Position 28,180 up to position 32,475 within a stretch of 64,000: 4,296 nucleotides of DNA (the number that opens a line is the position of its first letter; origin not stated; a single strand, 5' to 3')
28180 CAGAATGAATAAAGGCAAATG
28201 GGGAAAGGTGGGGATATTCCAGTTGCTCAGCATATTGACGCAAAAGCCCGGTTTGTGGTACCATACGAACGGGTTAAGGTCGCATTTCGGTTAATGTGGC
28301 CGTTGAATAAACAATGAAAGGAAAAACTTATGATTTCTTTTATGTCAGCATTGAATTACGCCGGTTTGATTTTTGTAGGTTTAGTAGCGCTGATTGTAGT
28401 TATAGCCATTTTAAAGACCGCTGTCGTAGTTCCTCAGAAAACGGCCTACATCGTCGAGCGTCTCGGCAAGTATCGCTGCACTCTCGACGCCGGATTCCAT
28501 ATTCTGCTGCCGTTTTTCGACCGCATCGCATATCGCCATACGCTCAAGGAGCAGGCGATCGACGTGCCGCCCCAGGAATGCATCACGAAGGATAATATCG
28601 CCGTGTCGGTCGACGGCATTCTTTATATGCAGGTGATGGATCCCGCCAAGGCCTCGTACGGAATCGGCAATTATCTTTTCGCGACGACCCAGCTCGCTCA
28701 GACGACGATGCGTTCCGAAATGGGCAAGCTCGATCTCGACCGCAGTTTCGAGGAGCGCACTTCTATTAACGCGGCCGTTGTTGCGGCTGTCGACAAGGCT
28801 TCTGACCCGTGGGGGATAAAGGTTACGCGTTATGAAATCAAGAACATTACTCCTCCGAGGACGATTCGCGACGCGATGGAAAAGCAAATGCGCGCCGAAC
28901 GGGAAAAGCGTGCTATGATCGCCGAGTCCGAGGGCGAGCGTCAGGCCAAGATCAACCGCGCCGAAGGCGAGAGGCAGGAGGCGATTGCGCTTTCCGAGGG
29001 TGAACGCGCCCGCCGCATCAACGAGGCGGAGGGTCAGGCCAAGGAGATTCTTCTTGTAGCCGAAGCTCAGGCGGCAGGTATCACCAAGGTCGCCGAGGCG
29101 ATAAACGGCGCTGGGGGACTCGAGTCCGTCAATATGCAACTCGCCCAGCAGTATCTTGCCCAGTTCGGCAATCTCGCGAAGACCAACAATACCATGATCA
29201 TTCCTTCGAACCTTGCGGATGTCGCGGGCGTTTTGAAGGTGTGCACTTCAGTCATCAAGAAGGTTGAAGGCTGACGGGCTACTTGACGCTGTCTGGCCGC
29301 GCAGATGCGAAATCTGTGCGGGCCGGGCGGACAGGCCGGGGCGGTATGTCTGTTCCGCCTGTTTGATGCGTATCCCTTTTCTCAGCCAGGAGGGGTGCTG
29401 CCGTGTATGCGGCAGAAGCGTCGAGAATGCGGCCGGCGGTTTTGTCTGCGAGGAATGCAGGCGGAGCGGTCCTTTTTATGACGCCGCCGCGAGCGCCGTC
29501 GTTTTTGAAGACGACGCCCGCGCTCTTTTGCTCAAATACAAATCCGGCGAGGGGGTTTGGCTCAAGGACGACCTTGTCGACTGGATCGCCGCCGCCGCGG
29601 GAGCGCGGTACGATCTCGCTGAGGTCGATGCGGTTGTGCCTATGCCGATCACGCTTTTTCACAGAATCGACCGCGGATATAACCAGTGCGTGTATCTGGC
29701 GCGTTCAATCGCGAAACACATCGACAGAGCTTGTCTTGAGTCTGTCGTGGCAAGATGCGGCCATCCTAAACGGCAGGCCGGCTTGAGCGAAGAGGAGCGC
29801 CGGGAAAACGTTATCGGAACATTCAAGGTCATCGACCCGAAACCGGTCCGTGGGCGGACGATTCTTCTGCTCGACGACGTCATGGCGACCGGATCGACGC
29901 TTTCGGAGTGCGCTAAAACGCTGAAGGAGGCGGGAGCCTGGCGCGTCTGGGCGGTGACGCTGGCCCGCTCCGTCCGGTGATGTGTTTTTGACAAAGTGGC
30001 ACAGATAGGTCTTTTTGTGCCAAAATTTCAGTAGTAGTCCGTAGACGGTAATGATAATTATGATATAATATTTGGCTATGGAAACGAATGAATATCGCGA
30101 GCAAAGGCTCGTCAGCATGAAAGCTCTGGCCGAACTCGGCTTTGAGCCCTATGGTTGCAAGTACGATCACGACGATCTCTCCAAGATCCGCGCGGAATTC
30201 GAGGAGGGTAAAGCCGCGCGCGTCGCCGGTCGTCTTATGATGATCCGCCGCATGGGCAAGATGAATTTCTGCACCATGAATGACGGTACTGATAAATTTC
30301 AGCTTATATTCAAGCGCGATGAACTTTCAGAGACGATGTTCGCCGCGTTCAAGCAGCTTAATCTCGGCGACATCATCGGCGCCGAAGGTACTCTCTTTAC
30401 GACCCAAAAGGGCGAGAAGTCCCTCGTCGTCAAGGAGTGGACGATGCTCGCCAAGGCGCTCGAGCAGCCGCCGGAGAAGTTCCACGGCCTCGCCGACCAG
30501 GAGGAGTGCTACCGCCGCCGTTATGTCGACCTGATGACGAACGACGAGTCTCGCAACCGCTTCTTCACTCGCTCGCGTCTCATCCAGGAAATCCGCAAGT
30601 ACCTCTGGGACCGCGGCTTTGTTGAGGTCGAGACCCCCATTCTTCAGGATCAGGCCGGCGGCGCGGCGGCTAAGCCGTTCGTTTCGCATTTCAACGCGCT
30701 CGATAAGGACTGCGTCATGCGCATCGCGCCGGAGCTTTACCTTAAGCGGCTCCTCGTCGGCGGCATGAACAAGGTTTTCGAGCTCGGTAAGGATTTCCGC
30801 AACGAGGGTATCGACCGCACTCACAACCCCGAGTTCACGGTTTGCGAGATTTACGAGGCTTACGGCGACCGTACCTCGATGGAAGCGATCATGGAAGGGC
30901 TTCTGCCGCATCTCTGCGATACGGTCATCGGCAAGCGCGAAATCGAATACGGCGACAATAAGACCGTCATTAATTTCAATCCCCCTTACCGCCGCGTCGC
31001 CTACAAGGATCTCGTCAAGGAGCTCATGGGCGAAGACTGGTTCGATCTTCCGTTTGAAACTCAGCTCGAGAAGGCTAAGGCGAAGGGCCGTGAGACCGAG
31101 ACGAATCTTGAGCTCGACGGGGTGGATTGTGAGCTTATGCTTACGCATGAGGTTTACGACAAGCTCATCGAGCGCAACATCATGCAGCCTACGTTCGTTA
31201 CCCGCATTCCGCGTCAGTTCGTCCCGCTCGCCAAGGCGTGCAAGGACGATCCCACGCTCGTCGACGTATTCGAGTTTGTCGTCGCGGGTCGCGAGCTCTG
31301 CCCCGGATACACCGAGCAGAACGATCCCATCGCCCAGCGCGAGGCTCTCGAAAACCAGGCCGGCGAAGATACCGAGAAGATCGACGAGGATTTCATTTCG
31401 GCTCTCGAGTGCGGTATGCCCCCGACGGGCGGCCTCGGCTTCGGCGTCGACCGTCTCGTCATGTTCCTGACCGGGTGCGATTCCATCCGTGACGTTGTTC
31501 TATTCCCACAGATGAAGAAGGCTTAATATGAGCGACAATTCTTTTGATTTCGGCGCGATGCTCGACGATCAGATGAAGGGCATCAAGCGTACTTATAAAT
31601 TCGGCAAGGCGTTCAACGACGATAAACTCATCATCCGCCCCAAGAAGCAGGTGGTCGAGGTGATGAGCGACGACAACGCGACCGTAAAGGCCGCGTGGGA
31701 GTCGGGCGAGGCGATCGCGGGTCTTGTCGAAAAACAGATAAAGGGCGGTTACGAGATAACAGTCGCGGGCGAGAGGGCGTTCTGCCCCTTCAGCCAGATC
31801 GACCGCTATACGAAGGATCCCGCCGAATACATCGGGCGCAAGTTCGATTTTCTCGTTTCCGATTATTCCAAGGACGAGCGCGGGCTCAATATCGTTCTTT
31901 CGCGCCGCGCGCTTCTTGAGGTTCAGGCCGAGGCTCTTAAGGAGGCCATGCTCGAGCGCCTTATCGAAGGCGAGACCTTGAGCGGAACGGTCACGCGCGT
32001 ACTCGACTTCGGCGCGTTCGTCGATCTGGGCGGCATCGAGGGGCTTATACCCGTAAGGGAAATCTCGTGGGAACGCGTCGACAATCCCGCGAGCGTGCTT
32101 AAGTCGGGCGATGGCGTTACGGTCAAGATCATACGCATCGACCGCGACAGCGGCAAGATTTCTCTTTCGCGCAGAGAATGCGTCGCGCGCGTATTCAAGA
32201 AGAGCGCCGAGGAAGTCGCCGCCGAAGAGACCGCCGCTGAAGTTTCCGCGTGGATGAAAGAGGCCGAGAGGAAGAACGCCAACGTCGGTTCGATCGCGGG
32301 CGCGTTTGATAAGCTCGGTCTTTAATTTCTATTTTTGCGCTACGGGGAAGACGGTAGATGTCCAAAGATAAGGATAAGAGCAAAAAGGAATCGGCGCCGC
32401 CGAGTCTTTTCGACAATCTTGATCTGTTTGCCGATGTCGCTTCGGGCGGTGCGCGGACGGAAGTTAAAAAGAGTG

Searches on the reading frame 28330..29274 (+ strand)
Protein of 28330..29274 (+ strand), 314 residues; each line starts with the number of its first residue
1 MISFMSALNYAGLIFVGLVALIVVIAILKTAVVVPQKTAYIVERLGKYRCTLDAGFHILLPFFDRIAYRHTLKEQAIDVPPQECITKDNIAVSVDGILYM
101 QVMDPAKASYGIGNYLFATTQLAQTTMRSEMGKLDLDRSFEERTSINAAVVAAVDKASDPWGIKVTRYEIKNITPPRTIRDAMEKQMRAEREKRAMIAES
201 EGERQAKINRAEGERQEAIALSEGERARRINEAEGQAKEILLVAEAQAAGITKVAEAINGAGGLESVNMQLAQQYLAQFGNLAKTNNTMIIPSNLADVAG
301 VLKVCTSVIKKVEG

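Call 16: search_protein_families(library=pfam, proteins=[window:28330-29274:+])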
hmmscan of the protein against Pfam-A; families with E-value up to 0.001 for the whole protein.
window:28330-29274:+ (314 aa): 2 families
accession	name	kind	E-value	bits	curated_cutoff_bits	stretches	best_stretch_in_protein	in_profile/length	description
PF01145.31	Band_7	-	7.5e-36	124.3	23.6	1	33-203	2-175/176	SPFH domain / Band 7 family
PF16200.10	Band_7_C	-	5.6e-21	74.8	29.1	1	253-313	2-62/63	C-terminal region of band_7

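Call 20: find_homologous_proteins(query=window:28330-29274:+, max_evalue=1e-40)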
Query window:28330-29274:+ (314 aa): 8000 proteins with E <= 1e-40 among 8000 candidates; the best 120 are listed.
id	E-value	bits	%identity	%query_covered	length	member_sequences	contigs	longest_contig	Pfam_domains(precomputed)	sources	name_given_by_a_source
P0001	1.6e-189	646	97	99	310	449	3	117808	PF16200.11,PF01145.32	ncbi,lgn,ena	-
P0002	2.1e-178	610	91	100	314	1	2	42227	PF16200.11,PF01145.32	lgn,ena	-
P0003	3.0e-177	606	91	96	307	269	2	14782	PF16200.11,PF01145.32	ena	-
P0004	7.6e-177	604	91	96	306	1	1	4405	PF16200.11,PF01145.32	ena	-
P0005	2.5e-176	603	90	96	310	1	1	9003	PF16200.11,PF01145.32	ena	-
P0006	4.1e-176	602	94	91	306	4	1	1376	PF16200.11,PF01145.32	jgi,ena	jgi:regulator of protease activity HflC (stomatin/prohibitin superfamily)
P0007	9.3e-176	601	90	96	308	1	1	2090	PF16200.11,PF01145.32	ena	-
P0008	3.7e-175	599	90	96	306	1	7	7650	PF16200.11,PF01145.32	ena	-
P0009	6.9e-175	598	92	96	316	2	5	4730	PF16200.11,PF01145.32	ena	-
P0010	7.7e-175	598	91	96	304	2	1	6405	PF16200.11,PF01145.32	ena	-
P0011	9.0e-175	598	90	97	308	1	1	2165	PF16200.11,PF01145.32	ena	-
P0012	9.5e-175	598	92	91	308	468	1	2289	PF16200.11,PF01145.32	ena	-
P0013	1.4e-174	597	91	96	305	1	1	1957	PF16200.11,PF01145.32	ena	-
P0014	1.4e-174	597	90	96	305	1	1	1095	PF16200.11,PF01145.32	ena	-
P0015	1.9e-174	597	87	100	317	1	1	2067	PF16200.11,PF01145.32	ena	-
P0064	3.3e-172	589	90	96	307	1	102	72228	PF16200.11,PF01145.32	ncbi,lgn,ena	ncbi:MAG: SPFH domain-containing protein [Kiritimatiellia bacterium]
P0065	3.4e-172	589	88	96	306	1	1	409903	PF16200.11,PF01145.32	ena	-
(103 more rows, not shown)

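Call 21: find_encoding_contigs(protein=P0001, flank=4000, max_places=4)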
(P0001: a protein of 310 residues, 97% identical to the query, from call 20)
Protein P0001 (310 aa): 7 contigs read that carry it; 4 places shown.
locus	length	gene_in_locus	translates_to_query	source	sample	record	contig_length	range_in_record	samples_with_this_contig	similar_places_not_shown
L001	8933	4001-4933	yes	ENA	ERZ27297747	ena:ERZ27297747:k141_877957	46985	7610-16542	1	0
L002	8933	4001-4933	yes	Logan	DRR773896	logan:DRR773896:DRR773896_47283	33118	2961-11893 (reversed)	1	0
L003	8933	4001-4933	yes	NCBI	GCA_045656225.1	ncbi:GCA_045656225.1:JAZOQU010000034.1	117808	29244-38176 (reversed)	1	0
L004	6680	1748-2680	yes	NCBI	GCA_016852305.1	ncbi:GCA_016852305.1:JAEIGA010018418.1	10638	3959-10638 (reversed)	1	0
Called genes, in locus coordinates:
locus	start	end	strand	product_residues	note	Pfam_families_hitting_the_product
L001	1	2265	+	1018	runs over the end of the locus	PF13086:AAA_11, PF13245:AAA_19 (faint), PF13604:AAA_30 (faint), PF13087:AAA_12, PF18741:MTES_1575, PF04480:DUF559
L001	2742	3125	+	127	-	PF13811:DUF4186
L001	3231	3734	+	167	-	-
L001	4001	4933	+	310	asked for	PF01145:Band_7, PF16200:Band_7_C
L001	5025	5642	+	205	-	PF00156:Pribosyltran (weak)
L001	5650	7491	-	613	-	PF02518:HATPase_c (weak), PF13589:HATPase_c_3, PF01119:DNA_mis_repair, PF08676:MutL_C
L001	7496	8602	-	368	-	PF00091:Tubulin, PF12327:FtsZ_C (weak)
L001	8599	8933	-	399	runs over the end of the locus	PF06277:EutA (faint), PF02491:SHS2_FTSA, PF06723:MreB_Mbl, PF25216:Volactin (faint), PF14450:FtsA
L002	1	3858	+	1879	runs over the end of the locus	PF01835:MG2, PF07703:A2M_BRD, PF00207:A2M, PF07678:TED_complement, PF17973:bMG10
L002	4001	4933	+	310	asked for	PF01145:Band_7, PF16200:Band_7_C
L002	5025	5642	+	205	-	PF00156:Pribosyltran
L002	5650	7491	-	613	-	PF02518:HATPase_c (weak), PF13589:HATPase_c_3, PF01119:DNA_mis_repair, PF08676:MutL_C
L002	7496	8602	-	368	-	PF00091:Tubulin, PF12327:FtsZ_C (weak)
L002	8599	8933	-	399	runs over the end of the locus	PF06277:EutA (faint), PF02491:SHS2_FTSA, PF06723:MreB_Mbl, PF25216:Volactin (faint), PF14450:FtsA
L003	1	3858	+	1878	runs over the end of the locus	PF01835:MG2, PF07703:A2M_BRD, PF00207:A2M, PF07678:TED_complement, PF17973:bMG10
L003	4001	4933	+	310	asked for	PF01145:Band_7, PF16200:Band_7_C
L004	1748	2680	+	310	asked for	PF01145:Band_7, PF16200:Band_7_C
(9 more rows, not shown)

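Call 22: find_encoding_contigs(protein=P0002, flank=4000, max_places=3)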
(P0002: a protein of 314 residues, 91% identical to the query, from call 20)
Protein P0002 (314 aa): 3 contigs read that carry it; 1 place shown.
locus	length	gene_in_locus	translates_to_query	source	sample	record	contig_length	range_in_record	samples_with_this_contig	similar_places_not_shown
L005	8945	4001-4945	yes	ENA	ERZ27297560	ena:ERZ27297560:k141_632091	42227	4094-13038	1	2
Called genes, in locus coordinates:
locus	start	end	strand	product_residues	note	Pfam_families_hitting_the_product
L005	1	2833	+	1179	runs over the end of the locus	PF25794:SACS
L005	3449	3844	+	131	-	PF13811:DUF4186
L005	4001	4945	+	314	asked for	PF01145:Band_7, PF16200:Band_7_C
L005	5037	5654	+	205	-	PF00156:Pribosyltran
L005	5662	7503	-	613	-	PF02518:HATPase_c (weak), PF13589:HATPase_c_3, PF01119:DNA_mis_repair, PF08676:MutL_C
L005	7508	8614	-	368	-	PF00091:Tubulin, PF12327:FtsZ_C (weak)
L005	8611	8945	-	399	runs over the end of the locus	PF06277:EutA (faint), PF02491:SHS2_FTSA, PF06723:MreB_Mbl, PF25216:Volactin (faint), PF14450:FtsA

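Call 23: find_encoding_contigs(protein=P0064, flank=4000, max_places=6)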
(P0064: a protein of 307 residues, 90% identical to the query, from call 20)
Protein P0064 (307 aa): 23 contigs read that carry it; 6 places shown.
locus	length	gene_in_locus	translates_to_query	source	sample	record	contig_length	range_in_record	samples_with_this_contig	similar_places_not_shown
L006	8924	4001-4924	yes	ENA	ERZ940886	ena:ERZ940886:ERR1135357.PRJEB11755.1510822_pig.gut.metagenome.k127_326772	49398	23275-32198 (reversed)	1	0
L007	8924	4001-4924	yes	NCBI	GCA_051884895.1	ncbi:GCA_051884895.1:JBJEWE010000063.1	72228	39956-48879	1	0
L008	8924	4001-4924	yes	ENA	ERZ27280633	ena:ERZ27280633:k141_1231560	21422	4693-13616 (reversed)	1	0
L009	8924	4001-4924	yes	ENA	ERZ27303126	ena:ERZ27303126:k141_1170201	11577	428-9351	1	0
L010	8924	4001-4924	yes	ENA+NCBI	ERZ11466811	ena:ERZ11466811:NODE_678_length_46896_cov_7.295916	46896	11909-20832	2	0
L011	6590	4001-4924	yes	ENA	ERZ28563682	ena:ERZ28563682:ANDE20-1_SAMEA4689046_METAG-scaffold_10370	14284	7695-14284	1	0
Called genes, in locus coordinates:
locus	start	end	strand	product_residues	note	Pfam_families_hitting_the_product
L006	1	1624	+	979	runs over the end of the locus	PF02837:Glyco_hydro_2_N (weak), PF00703:Glyco_hydro_2, PF02836:Glyco_hydro_2_C, PF16355:DUF4982, PF00754:F5_F8_type_C, PF22633:F5_F8_type_C_2, PF16355:DUF4982, PF18565:Glyco_hydro2_C5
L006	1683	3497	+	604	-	PF00682:HMGL-like, PF02436:PYC_OADA, PF00364:Biotin_lipoyl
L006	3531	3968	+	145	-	PF01957:NfeD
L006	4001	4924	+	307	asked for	PF01145:Band_7, PF16200:Band_7_C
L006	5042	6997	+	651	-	PF17297:PEPCK_N, PF00821:PEPCK_GTP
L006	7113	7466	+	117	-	-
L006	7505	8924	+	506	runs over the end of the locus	PF11762:Arabinose_Iso_C (weak), PF02952:Fucose_iso_C (weak)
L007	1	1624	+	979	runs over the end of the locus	PF02837:Glyco_hydro_2_N (weak), PF00703:Glyco_hydro_2, PF02836:Glyco_hydro_2_C, PF16355:DUF4982, PF00754:F5_F8_type_C, PF22633:F5_F8_type_C_2, PF16355:DUF4982, PF18565:Glyco_hydro2_C5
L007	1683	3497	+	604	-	PF00682:HMGL-like, PF02436:PYC_OADA, PF00364:Biotin_lipoyl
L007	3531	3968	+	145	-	PF01957:NfeD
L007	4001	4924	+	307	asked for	PF01145:Band_7, PF16200:Band_7_C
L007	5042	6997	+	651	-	PF17297:PEPCK_N, PF00821:PEPCK_GTP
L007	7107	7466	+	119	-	-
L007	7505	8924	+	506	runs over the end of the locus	PF11762:Arabinose_Iso_C (weak), PF02952:Fucose_iso_C (weak)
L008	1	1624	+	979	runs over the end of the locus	PF02837:Glyco_hydro_2_N (weak), PF00703:Glyco_hydro_2, PF02836:Glyco_hydro_2_C, PF16355:DUF4982, PF00754:F5_F8_type_C, PF22633:F5_F8_type_C_2, PF16355:DUF4982, PF18565:Glyco_hydro2_C5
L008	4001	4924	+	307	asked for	PF01145:Band_7, PF16200:Band_7_C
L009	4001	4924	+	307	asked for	PF01145:Band_7, PF16200:Band_7_C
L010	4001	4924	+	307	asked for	PF01145:Band_7, PF16200:Band_7_C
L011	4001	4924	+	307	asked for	PF01145:Band_7, PF16200:Band_7_C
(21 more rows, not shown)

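Call 24: find_encoding_contigs(protein=P0065, flank=4000, max_places=3)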
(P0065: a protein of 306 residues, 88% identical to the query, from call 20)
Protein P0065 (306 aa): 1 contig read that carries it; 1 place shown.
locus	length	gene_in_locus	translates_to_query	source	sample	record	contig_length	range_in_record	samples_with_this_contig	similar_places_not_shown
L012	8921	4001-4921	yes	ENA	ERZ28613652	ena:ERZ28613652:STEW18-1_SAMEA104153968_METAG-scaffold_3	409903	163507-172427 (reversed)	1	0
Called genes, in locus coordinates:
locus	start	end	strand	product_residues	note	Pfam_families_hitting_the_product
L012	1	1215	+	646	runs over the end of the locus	-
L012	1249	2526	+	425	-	PF00202:Aminotran_3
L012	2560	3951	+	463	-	PF01408:GFO_IDH_MocA (weak), PF16490:Oxidoreduct_C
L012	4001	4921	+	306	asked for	PF01145:Band_7, PF16200:Band_7_C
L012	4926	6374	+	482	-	PF03629:SASA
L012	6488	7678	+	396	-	PF17785:PUA_3, PF10672:Methyltrans_SAM, PF03602:Cons_hypoth95, PF05175:MTS (weak), PF13847:Methyltransf_31 (weak)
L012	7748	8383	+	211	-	PF02660:G3P_acyltransf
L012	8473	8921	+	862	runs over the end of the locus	PF00133:tRNA-synt_1, PF09334:tRNA-synt_1g, PF13603:tRNA-synt_1_2, PF00133:tRNA-synt_1 (weak), PF08264:Anticodon_1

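Call 58: find_encoding_contigs(protein=window:28330-29274:+, flank=3000, max_places=8)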
Protein window:28330-29274:+ (314 aa): 8 contigs read that carry it; 2 places shown.
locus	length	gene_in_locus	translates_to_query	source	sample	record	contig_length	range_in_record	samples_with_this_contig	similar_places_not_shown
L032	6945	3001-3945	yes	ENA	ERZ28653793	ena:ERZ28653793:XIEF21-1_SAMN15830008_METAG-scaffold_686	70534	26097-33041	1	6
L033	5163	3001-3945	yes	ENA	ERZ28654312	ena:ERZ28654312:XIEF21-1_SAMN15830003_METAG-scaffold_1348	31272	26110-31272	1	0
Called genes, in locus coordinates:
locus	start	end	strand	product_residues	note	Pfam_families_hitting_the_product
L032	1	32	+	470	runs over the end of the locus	PF05496:RuvB_N (weak), PF13177:DNA_pol3_delta2, PF13191:AAA_16 (weak), PF13604:AAA_30 (weak), PF00004:AAA, PF21960:RCF1-5-like_lid (weak), PF22608:DNAX_ATPase_lid, PF12169:DNA_pol3_gamma3, +1 more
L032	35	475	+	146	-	PF01957:NfeD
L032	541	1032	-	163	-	PF03162:Y_phosphatase2 (weak), PF13350:Y_phosphatase3, PF22784:PTP-SAK (faint)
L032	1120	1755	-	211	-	PF13350:Y_phosphatase3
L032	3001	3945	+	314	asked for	PF01145:Band_7, PF16200:Band_7_C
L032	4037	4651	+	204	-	PF00156:Pribosyltran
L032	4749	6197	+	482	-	PF01336:tRNA_anti-codon, PF01409:tRNA-synt_2d (faint), PF00152:tRNA-synt_2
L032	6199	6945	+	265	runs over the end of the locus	PF00575:S1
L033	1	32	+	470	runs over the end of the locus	PF05496:RuvB_N (weak), PF13177:DNA_pol3_delta2, PF13191:AAA_16 (weak), PF13604:AAA_30 (weak), PF00004:AAA, PF21960:RCF1-5-like_lid (weak), PF22608:DNAX_ATPase_lid, PF12169:DNA_pol3_gamma3, +1 more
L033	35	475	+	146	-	PF01957:NfeD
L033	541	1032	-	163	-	PF03162:Y_phosphatase2 (weak), PF13350:Y_phosphatase3, PF22784:PTP-SAK (faint)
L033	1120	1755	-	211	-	PF13350:Y_phosphatase3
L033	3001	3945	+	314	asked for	PF01145:Band_7, PF16200:Band_7_C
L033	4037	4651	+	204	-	PF00156:Pribosyltran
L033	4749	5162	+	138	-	?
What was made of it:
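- Checked: Gene callers on identical contigs call nothing there (call 58).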

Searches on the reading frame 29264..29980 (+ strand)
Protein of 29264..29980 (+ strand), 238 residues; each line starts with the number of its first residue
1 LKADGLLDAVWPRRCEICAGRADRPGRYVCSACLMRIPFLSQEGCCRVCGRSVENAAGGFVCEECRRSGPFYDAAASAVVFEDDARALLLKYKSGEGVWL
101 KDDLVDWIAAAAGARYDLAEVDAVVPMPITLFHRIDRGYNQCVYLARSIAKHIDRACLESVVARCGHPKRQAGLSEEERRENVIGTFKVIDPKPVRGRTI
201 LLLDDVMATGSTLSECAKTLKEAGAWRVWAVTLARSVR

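Call 16: search_protein_families(library=pfam, proteins=[window:29264-29980:+])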
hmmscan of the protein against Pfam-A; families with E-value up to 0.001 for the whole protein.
window:29264-29980:+ (238 aa): 3 families
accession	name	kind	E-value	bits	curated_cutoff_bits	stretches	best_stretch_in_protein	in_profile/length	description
PF18912.6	DZR_2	-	3.8e-09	36.7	27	1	6-66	1-56/56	Double zinc ribbon domain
PF00156.33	Pribosyltran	-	1.9e-07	30.9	26.3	1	142-234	40-124/158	Phosphoribosyl transferase domain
PF15610.12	PRTase_3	-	0.00016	21.6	28.7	1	142-224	78-163/264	PRTase ComF-like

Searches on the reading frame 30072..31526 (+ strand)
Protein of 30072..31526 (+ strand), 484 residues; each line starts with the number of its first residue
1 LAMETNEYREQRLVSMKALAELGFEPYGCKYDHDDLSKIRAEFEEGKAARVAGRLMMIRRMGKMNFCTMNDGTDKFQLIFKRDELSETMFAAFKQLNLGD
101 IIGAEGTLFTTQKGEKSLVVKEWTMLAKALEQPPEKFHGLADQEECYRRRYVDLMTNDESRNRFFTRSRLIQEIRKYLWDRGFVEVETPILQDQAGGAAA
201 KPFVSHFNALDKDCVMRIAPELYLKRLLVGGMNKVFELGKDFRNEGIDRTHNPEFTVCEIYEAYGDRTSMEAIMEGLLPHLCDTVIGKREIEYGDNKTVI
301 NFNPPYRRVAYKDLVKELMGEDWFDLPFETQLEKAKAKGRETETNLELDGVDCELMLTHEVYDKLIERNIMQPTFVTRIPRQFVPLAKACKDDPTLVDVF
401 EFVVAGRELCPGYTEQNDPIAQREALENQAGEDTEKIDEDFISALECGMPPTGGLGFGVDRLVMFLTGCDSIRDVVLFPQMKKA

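Call 16: search_protein_families(library=pfam, proteins=[window:30072-31526:+])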
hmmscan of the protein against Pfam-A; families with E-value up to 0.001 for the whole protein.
window:30072-31526:+ (484 aa): 3 families
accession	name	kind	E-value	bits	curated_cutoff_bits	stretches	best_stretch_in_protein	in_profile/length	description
PF00152.25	tRNA-synt_2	-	2.9e-80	270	25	1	143-482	2-308/308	tRNA synthetases class II (D, K and N)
PF01336.31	tRNA_anti-codon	-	6.8e-15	55.2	27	1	50-126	2-75/75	OB-fold nucleic acid binding domain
PF01409.25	tRNA-synt_2d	-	2.9e-06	27.4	19.8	0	234-271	104-140/246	tRNA synthetases class II core domain (F)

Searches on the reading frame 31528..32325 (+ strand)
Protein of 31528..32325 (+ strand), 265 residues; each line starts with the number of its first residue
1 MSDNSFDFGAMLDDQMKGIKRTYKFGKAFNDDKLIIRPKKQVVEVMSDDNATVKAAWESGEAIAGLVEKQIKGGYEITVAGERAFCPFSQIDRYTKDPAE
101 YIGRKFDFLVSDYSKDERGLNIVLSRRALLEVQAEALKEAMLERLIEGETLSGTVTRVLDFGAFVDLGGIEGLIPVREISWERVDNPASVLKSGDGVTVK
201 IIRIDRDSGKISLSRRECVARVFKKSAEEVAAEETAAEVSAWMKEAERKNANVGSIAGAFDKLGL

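Call 16: search_protein_families(library=pfam, proteins=[window:31528-32325:+])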
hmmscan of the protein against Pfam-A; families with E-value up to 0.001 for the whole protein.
window:31528-32325:+ (265 aa): 1 family
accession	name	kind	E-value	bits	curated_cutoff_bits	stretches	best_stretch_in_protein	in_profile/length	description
PF00575.29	S1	-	1.3e-24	86.8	22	1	146-216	3-74/74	S1 RNA binding domain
